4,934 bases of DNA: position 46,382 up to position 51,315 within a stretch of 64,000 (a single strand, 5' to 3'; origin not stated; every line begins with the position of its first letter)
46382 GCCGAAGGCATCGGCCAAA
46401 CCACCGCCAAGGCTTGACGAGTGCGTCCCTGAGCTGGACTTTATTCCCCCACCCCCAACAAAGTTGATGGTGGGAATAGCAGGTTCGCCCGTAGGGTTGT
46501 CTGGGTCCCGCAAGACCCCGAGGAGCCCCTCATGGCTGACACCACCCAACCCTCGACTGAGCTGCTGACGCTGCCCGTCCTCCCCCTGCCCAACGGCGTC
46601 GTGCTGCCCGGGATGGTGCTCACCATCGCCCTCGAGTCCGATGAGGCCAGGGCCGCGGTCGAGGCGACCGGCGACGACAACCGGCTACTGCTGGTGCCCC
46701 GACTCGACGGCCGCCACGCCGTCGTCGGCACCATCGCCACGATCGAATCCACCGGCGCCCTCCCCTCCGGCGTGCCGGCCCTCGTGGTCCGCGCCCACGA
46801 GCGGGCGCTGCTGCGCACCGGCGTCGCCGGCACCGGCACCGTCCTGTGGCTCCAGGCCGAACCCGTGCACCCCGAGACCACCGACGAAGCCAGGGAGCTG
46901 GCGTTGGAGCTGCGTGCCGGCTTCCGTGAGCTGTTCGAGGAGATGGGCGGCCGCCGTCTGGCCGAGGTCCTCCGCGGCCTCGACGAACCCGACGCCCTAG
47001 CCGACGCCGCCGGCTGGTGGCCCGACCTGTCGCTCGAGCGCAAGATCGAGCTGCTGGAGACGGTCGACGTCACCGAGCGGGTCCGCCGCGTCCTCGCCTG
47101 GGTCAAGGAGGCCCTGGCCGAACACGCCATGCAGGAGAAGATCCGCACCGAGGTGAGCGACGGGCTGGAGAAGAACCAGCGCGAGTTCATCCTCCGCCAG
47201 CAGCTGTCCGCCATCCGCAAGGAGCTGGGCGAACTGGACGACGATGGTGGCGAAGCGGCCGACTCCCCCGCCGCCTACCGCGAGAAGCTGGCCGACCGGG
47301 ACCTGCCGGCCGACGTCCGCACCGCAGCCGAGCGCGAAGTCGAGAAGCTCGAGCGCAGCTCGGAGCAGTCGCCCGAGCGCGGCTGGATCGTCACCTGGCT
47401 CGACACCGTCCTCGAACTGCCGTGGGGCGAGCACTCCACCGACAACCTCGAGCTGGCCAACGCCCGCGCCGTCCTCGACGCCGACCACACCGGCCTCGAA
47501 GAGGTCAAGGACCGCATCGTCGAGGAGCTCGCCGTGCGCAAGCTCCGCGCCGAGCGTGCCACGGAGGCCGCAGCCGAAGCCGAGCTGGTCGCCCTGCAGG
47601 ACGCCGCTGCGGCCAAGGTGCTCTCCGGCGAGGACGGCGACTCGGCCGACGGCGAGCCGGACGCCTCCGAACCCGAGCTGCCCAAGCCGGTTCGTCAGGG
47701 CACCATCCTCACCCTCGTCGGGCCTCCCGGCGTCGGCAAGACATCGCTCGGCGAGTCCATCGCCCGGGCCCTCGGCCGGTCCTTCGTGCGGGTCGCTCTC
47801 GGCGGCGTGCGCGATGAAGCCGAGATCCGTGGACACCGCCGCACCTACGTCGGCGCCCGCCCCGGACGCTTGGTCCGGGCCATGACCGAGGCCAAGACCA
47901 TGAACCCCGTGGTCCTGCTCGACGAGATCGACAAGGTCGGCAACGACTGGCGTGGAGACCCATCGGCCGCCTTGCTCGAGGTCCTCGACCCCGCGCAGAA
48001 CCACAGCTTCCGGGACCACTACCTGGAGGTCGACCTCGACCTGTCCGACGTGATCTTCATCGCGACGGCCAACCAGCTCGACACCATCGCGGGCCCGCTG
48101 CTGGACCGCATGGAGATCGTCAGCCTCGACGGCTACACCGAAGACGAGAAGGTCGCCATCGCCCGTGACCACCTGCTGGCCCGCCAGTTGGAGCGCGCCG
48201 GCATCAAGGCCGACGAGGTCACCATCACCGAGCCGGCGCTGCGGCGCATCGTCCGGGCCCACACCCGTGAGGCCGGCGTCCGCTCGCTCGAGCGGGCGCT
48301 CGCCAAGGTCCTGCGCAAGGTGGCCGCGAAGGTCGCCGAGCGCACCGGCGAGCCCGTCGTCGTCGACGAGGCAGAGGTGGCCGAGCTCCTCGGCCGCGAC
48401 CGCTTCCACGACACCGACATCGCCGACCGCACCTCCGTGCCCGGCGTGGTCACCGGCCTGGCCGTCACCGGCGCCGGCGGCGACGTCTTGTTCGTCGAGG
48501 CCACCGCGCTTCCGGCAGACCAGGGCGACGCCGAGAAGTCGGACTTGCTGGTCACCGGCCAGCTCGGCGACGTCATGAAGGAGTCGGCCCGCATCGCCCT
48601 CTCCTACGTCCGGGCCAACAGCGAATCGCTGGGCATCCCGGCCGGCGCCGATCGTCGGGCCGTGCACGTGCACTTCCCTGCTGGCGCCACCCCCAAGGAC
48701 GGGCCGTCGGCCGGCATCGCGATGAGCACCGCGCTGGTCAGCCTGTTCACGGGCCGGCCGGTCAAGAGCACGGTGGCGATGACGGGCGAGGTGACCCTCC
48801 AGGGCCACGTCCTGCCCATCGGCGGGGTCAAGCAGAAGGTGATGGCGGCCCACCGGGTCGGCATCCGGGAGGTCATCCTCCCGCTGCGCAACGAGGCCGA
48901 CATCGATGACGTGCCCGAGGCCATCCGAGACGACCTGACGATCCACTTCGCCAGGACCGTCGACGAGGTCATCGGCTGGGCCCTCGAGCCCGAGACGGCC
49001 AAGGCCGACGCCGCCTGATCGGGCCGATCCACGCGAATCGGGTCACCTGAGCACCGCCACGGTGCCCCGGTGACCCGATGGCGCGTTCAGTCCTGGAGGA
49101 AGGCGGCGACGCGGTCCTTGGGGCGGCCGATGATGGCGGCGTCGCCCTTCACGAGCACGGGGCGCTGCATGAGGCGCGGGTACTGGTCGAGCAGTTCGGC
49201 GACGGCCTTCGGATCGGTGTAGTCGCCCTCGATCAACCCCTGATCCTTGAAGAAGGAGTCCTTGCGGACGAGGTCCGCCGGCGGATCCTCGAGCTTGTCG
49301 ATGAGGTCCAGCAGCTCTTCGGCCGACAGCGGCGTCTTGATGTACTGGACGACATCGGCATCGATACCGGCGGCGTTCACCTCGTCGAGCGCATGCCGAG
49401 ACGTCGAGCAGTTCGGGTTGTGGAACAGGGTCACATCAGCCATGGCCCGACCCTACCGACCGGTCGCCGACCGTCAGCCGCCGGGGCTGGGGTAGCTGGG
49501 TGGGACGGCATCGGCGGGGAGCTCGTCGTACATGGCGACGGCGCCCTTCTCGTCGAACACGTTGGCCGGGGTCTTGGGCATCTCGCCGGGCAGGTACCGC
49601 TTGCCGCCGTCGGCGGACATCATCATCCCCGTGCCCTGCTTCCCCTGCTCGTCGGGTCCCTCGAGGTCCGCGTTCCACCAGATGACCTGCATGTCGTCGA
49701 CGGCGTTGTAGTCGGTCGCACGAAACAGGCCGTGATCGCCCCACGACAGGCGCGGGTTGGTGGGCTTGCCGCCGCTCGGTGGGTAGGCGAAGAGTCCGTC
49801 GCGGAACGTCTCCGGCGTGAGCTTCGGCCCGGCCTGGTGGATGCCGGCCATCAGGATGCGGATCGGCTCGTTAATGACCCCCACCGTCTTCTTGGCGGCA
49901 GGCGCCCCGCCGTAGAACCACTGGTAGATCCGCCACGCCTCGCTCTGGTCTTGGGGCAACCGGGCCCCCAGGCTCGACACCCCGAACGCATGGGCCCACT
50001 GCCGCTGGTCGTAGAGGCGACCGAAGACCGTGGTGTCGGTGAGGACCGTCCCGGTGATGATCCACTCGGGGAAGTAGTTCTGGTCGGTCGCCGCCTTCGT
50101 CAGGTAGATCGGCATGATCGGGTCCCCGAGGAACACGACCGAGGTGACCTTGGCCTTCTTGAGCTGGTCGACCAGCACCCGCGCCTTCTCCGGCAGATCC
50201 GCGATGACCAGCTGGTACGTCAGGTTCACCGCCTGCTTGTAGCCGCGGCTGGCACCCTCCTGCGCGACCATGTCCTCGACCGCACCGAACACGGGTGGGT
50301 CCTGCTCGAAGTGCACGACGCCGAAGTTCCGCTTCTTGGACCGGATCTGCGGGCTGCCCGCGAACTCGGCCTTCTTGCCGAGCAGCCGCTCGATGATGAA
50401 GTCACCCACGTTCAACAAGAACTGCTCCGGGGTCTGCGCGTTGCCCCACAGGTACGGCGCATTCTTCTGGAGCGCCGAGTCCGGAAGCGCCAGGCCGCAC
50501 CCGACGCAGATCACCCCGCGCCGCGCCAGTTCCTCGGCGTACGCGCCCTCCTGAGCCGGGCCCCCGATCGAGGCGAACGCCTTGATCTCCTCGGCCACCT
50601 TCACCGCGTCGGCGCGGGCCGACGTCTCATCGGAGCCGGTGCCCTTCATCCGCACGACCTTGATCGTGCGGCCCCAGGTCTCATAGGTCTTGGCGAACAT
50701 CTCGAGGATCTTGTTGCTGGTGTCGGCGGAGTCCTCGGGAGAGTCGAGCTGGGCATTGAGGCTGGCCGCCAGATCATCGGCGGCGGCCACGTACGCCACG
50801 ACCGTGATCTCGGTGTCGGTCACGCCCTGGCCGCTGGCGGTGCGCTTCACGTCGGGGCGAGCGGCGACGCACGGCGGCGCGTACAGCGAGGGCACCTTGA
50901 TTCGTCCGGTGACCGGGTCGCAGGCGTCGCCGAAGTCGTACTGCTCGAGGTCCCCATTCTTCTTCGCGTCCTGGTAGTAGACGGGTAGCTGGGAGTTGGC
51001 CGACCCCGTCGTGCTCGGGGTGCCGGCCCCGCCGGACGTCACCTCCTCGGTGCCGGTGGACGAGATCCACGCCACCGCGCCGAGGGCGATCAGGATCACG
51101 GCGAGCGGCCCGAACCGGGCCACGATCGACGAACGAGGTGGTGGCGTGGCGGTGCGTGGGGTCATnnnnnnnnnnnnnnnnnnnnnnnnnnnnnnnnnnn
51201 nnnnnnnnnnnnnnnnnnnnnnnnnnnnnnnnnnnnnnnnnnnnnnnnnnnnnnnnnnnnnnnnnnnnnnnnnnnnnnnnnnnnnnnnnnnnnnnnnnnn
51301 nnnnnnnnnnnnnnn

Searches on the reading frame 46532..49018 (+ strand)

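Call 72: search_protein_families(library=pfam, proteins=[window:46532-49018:+], max_evalue=0.001)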
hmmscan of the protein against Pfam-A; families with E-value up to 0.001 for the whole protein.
window:46532-49018:+ (828 aa): 8 families
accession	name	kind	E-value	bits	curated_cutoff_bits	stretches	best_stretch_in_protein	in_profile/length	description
PF05362.19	Lon_C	-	1e-77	260.8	21.1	1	611-818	2-203/205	Lon protease (S16) C-terminal proteolytic domain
PF00004.35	AAA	-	2.3e-24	86.8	21.2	1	394-530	2-126/131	ATPase family associated with various cellular activities (AAA)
PF02190.22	LON_substr_bdg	-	5.2e-22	79.2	28.7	1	13-192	1-199/200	ATP-dependent protease La (LON) substrate-binding domain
PF22667.2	Lon_lid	-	3e-18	65.6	27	1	554-605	1-52/57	Lon protease AAA+ ATPase lid domain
PF07728.20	AAA_5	-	2.7e-11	44.1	22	1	394-523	3-135/139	AAA domain (dynein-related subfamily)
PF13541.12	ChlI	-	5.8e-06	26.6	27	1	707-787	41-121/121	Subunit ChlI of Mg-chelatase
PF07724.20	AAA_2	-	1.4e-05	25.7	27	1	393-514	6-124/166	AAA domain (Cdc48 subfamily)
PF13401.12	AAA_22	-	2.4e-05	25.1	27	1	389-475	4-97/130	AAA domain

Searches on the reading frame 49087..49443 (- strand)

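Call 72: search_protein_families(library=pfam, proteins=[window:49087-49443:-], max_evalue=0.001)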
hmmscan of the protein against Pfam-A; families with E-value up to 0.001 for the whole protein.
window:49087-49443:- (118 aa): 1 family
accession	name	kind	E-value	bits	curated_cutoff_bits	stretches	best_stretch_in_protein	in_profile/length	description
PF03960.21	ArsC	-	9.9e-11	42.3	24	1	7-115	1-79/79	ArsC family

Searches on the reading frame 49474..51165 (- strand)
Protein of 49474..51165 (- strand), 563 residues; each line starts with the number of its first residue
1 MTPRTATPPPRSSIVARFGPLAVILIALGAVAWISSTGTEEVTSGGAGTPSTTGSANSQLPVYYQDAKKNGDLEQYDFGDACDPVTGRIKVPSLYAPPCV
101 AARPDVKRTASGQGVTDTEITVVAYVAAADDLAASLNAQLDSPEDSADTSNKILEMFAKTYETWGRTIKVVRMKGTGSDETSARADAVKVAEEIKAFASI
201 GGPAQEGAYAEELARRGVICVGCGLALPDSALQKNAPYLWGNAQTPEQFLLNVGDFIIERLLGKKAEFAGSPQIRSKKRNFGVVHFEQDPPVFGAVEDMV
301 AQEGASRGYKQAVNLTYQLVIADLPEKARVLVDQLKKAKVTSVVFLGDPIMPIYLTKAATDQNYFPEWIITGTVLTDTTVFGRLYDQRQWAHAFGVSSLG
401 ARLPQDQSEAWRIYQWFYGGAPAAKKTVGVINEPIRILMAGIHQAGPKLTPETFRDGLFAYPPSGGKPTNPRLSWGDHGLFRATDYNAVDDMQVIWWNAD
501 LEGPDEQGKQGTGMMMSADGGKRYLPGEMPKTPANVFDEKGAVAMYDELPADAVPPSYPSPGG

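Call 3: search_protein_families(library=pfam, proteins=[window:49474-51165:-], max_evalue=0.01)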
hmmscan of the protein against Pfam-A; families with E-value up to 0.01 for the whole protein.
window:49474-51165:- (563 aa): 0 families

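Call 4: search_protein_families(library=ncbifam, proteins=[window:49474-51165:-], max_evalue=0.01)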
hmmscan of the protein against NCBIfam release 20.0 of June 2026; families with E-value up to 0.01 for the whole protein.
window:49474-51165:- (563 aa): 0 families

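Call 8: search_solved_structures(query=window:49474-51165:-, max_evalue=1)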
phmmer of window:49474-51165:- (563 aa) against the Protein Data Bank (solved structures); distinct sequences matched with E-value up to 1: 1.
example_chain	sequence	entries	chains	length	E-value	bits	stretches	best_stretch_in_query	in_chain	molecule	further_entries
1gr0_A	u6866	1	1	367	0.065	15.3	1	303-362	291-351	INOSITOL-3-PHOSPHATE SYNTHASE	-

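Call 13: find_homologous_proteins(query=window:49474-51165:-, max_evalue=0.00001)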
Query window:49474-51165:- (563 aa): 1449 proteins with E <= 0.00001 among 8000 candidates; the best 120 are listed.
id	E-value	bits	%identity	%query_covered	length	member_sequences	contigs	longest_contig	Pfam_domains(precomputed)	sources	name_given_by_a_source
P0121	0.0e+0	1286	100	100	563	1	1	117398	-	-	-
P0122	0.0e+0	1169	89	98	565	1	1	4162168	-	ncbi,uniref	ncbi:hypothetical protein ACE2AJ_05305 [Aquihabitans daechungensis]|uniref:hypothetical protein n=1 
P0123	0.0e+0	1125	86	98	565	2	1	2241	-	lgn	-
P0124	0.0e+0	1121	85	100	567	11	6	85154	-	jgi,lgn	jgi:hypothetical protein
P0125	0.0e+0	1097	84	100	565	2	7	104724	-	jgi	jgi:hypothetical protein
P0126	0.0e+0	1074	82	98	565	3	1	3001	-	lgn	-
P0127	0.0e+0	1050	85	94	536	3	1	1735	-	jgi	jgi:hypothetical protein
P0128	0.0e+0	1045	80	100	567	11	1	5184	-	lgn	-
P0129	0.0e+0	1043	80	98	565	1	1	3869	-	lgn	-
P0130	8.7e-286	967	75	96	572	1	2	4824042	-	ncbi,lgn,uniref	ncbi:hypothetical protein [Aquihabitans sp. McL0605]|uniref:hypothetical protein n=1 Tax=Aquihabitan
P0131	4.8e-277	939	72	98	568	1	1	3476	-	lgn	-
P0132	1.7e-272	924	71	98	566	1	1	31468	-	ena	-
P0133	8.6e-271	918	70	97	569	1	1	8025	-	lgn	-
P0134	1.3e-268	911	71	99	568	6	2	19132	-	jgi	jgi:hypothetical protein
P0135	3.8e-268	909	70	98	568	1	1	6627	-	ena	-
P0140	1.9e-259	880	68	100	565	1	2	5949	PF13458.13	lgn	-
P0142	1.8e-258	877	67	100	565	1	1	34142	PF13458.13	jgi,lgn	-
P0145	9.2e-255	865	67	100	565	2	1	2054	PF13458.13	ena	-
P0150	4.3e-250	850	65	100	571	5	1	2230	PF13458.13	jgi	-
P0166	1.5e-234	798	62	98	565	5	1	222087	PF13458.13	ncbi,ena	-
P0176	5.3e-230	783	62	100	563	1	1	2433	PF13458.13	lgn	-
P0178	1.2e-228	779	63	95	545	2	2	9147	PF13458.13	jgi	jgi:hypothetical protein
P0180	2.6e-226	771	61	100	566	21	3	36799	PF13458.13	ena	-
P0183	5.6e-225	767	60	98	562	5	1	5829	PF13458.13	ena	-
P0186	1.4e-224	765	60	100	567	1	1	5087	PF13458.13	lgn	-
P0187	1.0e-222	759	60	100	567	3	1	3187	PF13458.13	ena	-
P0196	7.9e-215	733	58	100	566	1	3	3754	PF13458.13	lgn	-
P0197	8.0e-215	733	58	100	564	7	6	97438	PF13458.13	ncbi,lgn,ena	-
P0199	1.1e-213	729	57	98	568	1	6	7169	PF13458.13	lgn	-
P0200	1.4e-213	729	57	98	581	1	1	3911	PF13458.13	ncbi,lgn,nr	ncbi:MAG TPA: ABC transporter substrate-binding protein [Microthrixaceae bacterium]|nr:ABC transport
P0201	4.9e-209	714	56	100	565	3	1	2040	PF13458.13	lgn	-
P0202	4.3e-208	711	56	100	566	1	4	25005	PF13458.13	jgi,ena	-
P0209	1.3e-204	699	56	100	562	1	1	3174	PF13458.13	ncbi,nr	ncbi:MAG: ABC transporter substrate-binding protein [Acidimicrobiales bacterium]|nr:ABC transporter 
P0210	4.0e-204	698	66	81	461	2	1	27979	PF13458.13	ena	-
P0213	1.4e-203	696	55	100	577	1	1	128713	PF13458.13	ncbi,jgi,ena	-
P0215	1.4e-200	686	53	100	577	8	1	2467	PF13458.13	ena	-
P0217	1.4e-197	676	54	97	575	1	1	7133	PF13458.13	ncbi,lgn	-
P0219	5.6e-196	671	53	100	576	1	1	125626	PF13458.13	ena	-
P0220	1.1e-194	667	53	100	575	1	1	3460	PF13458.13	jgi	jgi:hypothetical protein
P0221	4.9e-194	665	53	100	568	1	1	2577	PF13458.13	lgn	-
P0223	5.8e-187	641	53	99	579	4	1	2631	PF13458.13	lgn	-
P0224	6.3e-187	641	54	98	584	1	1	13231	PF13458.13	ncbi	ncbi:MAG: ABC transporter substrate-binding protein [Acidimicrobiales bacterium]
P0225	2.3e-184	633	56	90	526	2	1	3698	PF13458.13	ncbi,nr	ncbi:MAG: ABC transporter substrate-binding protein, partial [Actinomycetota bacterium]|nr:ABC trans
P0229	1.1e-179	617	51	100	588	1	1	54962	PF13458.13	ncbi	-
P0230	1.3e-179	617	50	100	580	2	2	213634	PF13458.13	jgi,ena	-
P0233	6.5e-178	611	52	91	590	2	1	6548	PF13458.13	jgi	-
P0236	4.1e-177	609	53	89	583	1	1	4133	PF13458.13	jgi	jgi:hypothetical protein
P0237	7.1e-177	608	53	94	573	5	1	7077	PF13458.13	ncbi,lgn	-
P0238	1.1e-176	607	53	90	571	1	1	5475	PF13458.13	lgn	-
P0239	1.3e-176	607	50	99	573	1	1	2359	PF13458.13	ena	-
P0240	8.4e-176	604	50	95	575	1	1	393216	PF13458.13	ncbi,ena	-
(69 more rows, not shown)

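Call 21: predict_structure(alignment_id=A1)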
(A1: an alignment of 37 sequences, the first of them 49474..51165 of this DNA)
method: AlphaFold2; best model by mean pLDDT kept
length: 563 residues; sequences in the alignment: 37
mean_pLDDT: 86.1   pTM: 0.84
mean pLDDT of the five models: 86.1, 84.3, 82.2, 81.9, 81.6
residues with pLDDT >= 90: 375; 70-90: 125; 50-70: 10; < 50: 53
segments of 3 or more residues with pLDDT < 50: 1-53
pLDDT, mean of each block of 10 residues (from residue 1): 30 41 44 33 25 69 95 94 96 96 85 90 91 74 92 96 95 90 95 97 84 95 80 92 86 93 96 97 84 81 88 89 91 98 90 96 97 80 94 94 92 95 91 95 95 96 94 92 91 96 90 96 94 92 94 93 70
secondary structure, 60 per line:
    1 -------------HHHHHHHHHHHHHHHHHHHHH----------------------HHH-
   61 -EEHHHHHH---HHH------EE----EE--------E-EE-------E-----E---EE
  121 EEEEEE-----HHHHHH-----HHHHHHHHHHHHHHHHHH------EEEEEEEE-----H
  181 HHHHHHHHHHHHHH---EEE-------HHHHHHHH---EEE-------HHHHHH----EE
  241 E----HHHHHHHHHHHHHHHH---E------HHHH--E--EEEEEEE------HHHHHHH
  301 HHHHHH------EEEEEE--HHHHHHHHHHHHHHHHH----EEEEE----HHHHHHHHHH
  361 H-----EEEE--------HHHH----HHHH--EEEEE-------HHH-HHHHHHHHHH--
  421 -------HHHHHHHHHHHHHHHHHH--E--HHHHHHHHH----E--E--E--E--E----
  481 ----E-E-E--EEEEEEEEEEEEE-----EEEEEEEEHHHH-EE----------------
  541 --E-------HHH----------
elements in order: H14-34 H64-69 E119-126 H132-137 H143-160 E167-174 H180-194 E198-200 H208-215 E219-221 H229-234 E239-241 H246-261 H272-275 E281-287 H294-306 E313-318 H321-337 E342-346 H351-361 E367-370 H379-382 H387-390 E393-397 H409-418 H428-445 H451-459 E492-504 E510-517 H518-521

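Call 24: fold_search(model_id=the predicted structure, library=pdb)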
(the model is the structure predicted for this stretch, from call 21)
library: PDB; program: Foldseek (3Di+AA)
matches with E <= 10: 1799; with E <= 0.001: 831
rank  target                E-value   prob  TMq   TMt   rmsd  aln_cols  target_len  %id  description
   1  4evs                  2.3e-14  1.00  0.48  0.70   5.5       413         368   14  Crystal structure of ABC transporter from R. palustris - solute binding protein (RPA0985) in complex with 4-hydroxybenzo (released 2012-05-23)
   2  4f8j                  2.5e-14  1.00  0.43  0.63   7.1       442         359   13  The structure of an aromatic compound transport protein from Rhodopseudomonas palustris in complex with p-coumarate (released 2012-09-26)
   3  3tx6                  4.8e-14  1.00  0.44  0.65   6.8       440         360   14  The Structure of a putative ABC-transporter periplasmic component from Rhodopseudomonas palustris (released 2011-11-09)
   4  4mpt_A                6.1e-14  1.00  0.46  0.66   5.9       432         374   12  Crystal Structure of Periplasmic binding Protein Type 1 from Bordetella pertussis Tohama I (released 2013-12-11)
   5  3uk0                  8.2e-14  1.00  0.44  0.66   6.5       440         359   13  RPD_1889 protein, an extracellular ligand-binding receptor from Rhodopseudomonas palustris. (released 2011-11-23)
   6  4f06                  1.1e-13  1.00  0.49  0.70   5.5       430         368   12  Crystal structure of solute binding protein of ABC transporter from Rhodopseudomonas palustris HaA2 RPB_2270 in complex  (released 2012-08-15)
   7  7ylt_D                1.4e-13  1.00  0.43  0.63   6.7       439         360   14  Structure of a bacteria protein (released 2023-06-14)
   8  3ukj                  1.6e-13  1.00  0.43  0.64   6.9       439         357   13  Crystal structure of extracellular ligand-binding receptor from Rhodopseudomonas palustris HaA2 (released 2011-11-23)
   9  4xfk                  1.6e-13  1.00  0.47  0.64   8.8       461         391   13  Crystal structure of Leucine-, Isoleucine-, Valine-, Threonine-, and Alanine-binding protein from Brucella ovis (released 2015-03-11)
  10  4eyq                  1.7e-13  1.00  0.43  0.62   7.1       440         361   13  Crystal structure of solute binding protein of ABC transporter from Rhodopseudomonas palustris HaA2 in complex with caff (released 2012-05-30)
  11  4n03                  2.0e-13  1.00  0.49  0.67   6.6       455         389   15  Fatty acid ABC transporter substrate-binding protein from Thermomonospora curvata (released 2013-10-16)
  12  4jb2                  2.2e-13  1.00  0.42  0.63   7.4       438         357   13  Rhodopseudomonas palustris (strain CGA009) Rp1789 (released 2013-04-17)
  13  4q6w_B                3.3e-13  1.00  0.46  0.65   5.8       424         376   12  Crystal Structure of Periplasmic Binding Protein type 1 from Bordetella pertussis Tohama I complexed with 3-Hydroxy Be (released 2014-07-02)
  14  4jb0                  3.9e-13  1.00  0.43  0.62   7.1       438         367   13  Rhodopseudomonas palustris (strain CGA009) Rp1789 transport protein (released 2013-04-17)
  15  4eyo                  5.0e-13  1.00  0.42  0.61   7.4       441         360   14  Crystal structure of solute binding protein of ABC transporter from Rhodopseudomonas palustris HaA2 in complex with p-co (released 2012-05-30)
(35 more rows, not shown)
